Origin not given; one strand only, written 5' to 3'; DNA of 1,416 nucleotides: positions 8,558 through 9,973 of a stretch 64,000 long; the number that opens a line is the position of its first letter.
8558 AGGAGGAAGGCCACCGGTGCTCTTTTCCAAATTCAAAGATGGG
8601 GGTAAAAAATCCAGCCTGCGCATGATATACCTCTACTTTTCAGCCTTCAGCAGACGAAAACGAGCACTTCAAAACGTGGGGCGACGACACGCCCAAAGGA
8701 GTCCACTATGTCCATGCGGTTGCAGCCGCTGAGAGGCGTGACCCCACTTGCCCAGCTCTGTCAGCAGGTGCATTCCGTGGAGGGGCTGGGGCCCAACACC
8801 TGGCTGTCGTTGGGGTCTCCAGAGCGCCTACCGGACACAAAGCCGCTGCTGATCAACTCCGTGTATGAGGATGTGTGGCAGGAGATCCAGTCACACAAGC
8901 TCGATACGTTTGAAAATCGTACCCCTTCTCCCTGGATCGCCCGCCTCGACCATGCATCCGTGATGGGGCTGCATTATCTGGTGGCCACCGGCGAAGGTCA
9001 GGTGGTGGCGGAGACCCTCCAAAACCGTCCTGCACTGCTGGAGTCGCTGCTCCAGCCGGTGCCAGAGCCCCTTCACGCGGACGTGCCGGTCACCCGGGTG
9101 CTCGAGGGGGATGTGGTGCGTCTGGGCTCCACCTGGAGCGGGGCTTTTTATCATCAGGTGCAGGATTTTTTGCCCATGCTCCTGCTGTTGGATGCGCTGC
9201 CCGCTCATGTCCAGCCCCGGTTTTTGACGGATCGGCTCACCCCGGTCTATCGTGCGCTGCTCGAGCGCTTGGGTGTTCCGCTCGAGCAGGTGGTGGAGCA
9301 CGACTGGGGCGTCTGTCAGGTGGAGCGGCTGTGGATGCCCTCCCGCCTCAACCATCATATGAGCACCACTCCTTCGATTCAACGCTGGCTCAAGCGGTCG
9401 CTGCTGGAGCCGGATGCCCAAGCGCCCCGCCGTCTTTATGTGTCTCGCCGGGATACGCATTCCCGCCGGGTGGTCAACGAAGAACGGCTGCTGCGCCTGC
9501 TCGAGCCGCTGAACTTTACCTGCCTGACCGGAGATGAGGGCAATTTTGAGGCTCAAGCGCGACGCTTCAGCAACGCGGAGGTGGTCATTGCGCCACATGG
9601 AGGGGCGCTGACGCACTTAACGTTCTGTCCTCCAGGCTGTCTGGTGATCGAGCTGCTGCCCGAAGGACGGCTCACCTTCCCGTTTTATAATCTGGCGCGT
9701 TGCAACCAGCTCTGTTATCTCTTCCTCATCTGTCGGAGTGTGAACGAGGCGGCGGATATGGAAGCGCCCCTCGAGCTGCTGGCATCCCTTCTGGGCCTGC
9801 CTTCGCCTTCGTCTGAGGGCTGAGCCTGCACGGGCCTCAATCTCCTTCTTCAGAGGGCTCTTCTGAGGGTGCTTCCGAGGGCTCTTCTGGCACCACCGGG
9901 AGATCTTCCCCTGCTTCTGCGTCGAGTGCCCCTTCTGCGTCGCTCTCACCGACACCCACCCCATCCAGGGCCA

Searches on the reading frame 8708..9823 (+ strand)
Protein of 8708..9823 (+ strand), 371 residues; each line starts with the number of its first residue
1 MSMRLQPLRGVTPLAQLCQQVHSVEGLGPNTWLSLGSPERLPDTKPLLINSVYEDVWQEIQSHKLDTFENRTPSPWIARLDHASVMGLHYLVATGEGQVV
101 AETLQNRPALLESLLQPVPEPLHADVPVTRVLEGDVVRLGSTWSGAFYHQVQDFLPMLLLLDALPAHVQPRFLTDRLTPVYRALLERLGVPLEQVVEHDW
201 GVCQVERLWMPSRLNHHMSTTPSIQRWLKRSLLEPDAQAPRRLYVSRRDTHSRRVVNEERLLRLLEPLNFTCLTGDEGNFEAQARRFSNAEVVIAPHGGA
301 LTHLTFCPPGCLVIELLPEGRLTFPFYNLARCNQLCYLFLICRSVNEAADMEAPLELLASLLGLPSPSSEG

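Call 52: search_protein_families(library=pfam, proteins=[window:8708-9823:+], max_evalue=0.00001)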
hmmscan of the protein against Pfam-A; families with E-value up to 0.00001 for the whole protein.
window:8708-9823:+ (371 aa): 1 family
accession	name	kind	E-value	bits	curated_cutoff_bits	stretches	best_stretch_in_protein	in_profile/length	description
PF04577.19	Glyco_transf_61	-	3e-24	86.3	27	1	147-314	1-137/137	Glycosyltransferase 61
